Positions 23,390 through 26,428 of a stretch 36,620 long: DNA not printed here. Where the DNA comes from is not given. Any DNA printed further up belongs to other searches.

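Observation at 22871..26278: Translationally coupled module of receiver, 2-TM peptide and SLC5/STAC-fused histidine kinase, with no output domain anywhere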

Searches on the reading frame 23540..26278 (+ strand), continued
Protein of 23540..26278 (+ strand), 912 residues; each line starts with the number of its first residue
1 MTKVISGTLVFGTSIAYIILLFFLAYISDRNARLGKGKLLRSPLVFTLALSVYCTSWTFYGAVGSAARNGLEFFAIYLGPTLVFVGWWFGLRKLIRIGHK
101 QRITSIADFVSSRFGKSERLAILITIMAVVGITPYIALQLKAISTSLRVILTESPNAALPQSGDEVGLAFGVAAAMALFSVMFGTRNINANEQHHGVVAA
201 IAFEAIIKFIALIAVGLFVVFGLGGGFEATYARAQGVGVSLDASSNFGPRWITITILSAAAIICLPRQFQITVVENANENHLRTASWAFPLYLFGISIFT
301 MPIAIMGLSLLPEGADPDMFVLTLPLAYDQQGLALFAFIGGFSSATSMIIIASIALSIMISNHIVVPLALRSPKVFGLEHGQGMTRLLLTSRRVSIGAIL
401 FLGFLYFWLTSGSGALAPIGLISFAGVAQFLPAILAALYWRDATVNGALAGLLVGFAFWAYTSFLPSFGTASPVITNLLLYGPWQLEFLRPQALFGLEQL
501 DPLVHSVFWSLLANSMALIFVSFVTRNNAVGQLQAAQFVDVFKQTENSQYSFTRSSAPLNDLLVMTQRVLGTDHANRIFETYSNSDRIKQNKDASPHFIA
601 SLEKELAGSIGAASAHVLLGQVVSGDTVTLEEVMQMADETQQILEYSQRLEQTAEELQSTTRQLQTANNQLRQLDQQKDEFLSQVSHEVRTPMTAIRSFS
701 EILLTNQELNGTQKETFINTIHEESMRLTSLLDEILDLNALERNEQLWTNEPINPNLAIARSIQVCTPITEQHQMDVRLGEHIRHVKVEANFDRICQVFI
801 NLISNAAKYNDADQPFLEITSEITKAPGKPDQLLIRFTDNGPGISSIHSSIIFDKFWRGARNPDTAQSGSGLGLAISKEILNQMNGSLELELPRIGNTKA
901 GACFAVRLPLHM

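Call 85: search_protein_families(library=pfam, alignment_id=A4, max_evalue=1)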
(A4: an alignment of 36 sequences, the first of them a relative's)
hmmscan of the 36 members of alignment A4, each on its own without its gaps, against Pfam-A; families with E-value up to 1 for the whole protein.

A. member 1, L059:3545-5161:+ (539 aa): 10 families
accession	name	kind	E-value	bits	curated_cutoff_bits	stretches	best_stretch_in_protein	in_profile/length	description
PF09856.14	ScfRs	-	6.9e-40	136.9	24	1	394-537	1-144/157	Short-chain fatty acyl coenzyme A regulator, C-terminal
PF06114.19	Peptidase_M78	-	6.7e-15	55.4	22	1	280-392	8-122/123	IrrE N-terminal-like domain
PF01381.28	HTH_3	-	1.7e-09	38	23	1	9-63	1-55/55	Helix-turn-helix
PF12844.13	HTH_19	-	5.9e-07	29.7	30.2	1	8-62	3-57/64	Helix-turn-helix domain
PF13560.12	HTH_31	-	1.6e-06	28.7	27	1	5-61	2-59/64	Helix-turn-helix domain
PF13443.12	HTH_26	-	0.0013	19.4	22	1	8-63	1-57/63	Cro/C1-type HTH DNA-binding domain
PF06029.17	AlkA_N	-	0.077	13.7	26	1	95-140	62-106/118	AlkA N-terminal domain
PF13413.12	HTH_25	-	0.078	13.2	24.6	1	9-41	2-34/62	Helix-turn-helix domain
PF12705.13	PDDEXK_1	-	0.13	12.6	22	1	38-116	30-104/247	PD-(D/E)XK nuclease superfamily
PF21518.3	Sas-5-like_implico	-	0.13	12.4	27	1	125-143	23-41/44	Spindle assembly abnormal protein 5, implico domain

B. families by the number of members that match (of 36 scanned): 39 families (the first 25 are shown)
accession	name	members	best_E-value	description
PF09856.14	ScfRs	36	2.1e-48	Short-chain fatty acyl coenzyme A regulator, C-terminal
PF06114.19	Peptidase_M78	36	6.7e-15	IrrE N-terminal-like domain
PF01381.28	HTH_3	36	1.1e-14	Helix-turn-helix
PF13560.12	HTH_31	36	6.6e-12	Helix-turn-helix domain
PF12844.13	HTH_19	35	7.4e-09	Helix-turn-helix domain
PF13443.12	HTH_26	34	6.7e-06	Cro/C1-type HTH DNA-binding domain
PF13413.12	HTH_25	26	0.0024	Helix-turn-helix domain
PF00512.31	HisKA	20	0.00039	His Kinase A (phospho-acceptor) domain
PF13412.12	HTH_24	10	0.012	Winged helix-turn-helix DNA-binding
PF13744.12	HTH_37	3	0.015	Helix-turn-helix domain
PF21518.3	Sas-5-like_implico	3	0.072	Spindle assembly abnormal protein 5, implico domain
PF16767.10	KinB_sensor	2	0.0056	Sensor domain of alginate biosynthesis sensor protein KinB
PF06969.22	HemN_C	2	0.021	HemN C-terminal domain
PF20432.4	Xre-like-HTH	2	0.081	Antitoxin Xre-like helix-turn-helix domain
PF07022.19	Phage_CI_repr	2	0.097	Bacteriophage CI repressor helix-turn-helix domain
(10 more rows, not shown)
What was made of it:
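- Pfam HisKA stays below its gathering score in most members (call 85).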

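Call 86: search_solved_structures(query=A4, max_evalue=1, show_alignments=2)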
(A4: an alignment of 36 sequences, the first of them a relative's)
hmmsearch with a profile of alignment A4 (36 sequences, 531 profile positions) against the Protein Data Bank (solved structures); distinct sequences matched with E-value up to 1: 52.
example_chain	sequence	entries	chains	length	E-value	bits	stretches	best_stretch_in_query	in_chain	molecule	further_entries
6cyj_A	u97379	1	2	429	2.8e-82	280.1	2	203-515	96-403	HTH-type transcriptional regulator PrpR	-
6cz6_A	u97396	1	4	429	3.8e-82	279.7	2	204-515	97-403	HTH-type transcriptional regulator PrpR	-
6cyy_A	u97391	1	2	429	4.5e-82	279.5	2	204-515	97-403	HTH-type transcriptional regulator PrpR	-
6d2s_A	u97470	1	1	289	4.1e-65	223.5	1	204-493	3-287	HTH-type transcriptional regulator PrpR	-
5tn0_A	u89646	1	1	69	3.1e-08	35.8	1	5-67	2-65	HTH-type transcriptional regulator SinR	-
3qq6_A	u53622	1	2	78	3.1e-08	35.8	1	5-67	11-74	HTH-type transcriptional regulator sinR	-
1b0n_A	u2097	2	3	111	7.6e-08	34.5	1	5-67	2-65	PROTEIN (SINR PROTEIN) | HTH-TYPE TRANSCRIPTIONAL REGULATOR SINR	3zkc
1y7y_A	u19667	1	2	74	2.2e-06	29.7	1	5-63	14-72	C.AhdI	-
8tac_A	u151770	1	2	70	4.6e-06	28.6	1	5-58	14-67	DBP48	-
2p5t_A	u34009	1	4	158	0.00015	23.7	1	5-70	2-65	Putative transcriptional regulator PezA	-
2r1j_L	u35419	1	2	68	0.00017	23.5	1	5-63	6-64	Repressor protein C2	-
1adr_A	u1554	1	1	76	0.00018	23.4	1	5-63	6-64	P22 C2 REPRESSOR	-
3jxb_C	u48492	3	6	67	0.00019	23.3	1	5-63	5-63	Repressor protein C2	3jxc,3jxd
9xz9_A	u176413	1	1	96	0.00021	23.1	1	5-63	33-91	Quorum sensing controller protein QseC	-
8bny_A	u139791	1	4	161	0.00023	23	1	11-61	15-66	Immunity repressor protein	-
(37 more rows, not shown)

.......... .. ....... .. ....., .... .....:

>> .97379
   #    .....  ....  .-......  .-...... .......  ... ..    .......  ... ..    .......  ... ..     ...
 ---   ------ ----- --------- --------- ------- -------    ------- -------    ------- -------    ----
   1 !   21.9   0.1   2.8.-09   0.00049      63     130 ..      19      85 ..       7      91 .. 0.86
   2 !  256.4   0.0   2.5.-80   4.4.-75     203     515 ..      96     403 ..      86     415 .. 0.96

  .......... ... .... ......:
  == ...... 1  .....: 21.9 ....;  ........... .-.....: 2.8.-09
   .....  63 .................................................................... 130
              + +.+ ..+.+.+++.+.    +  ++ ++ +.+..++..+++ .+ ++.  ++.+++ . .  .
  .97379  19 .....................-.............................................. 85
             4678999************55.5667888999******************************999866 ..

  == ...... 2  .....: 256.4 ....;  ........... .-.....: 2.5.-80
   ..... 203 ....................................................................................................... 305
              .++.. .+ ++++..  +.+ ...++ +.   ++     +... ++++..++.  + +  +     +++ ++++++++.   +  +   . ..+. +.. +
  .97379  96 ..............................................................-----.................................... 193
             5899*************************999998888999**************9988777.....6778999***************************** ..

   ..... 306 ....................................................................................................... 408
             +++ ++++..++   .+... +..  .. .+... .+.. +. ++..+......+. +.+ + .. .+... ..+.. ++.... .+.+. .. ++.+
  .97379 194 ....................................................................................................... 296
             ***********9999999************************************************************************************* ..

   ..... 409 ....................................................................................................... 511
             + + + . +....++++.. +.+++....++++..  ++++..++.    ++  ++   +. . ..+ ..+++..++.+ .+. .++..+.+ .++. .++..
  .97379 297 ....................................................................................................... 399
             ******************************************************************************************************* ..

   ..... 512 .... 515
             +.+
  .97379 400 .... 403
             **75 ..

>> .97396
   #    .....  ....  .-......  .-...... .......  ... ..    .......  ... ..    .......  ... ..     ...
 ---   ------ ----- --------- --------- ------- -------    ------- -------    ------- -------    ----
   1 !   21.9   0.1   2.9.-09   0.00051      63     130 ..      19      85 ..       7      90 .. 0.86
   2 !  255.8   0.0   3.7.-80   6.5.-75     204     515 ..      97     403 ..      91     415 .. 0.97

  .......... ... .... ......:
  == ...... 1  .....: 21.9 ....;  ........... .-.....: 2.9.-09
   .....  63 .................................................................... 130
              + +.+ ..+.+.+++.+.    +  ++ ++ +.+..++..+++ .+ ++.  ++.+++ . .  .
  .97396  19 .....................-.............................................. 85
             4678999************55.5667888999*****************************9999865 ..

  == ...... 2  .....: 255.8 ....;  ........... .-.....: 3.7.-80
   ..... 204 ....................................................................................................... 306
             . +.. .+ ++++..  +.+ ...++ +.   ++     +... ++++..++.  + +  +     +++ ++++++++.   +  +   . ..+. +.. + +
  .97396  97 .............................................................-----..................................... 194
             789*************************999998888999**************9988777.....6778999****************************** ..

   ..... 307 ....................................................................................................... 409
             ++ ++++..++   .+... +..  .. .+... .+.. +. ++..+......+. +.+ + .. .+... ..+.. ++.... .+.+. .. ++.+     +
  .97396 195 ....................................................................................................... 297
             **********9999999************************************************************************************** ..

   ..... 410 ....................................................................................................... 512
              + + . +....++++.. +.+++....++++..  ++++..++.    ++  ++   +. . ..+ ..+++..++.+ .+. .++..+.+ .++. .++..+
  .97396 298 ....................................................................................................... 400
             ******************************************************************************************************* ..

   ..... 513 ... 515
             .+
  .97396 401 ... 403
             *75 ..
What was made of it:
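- On ScfR / IsaR transcription factors: The profile matches MtPrpR at E = 2.8e-82 (call 86).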
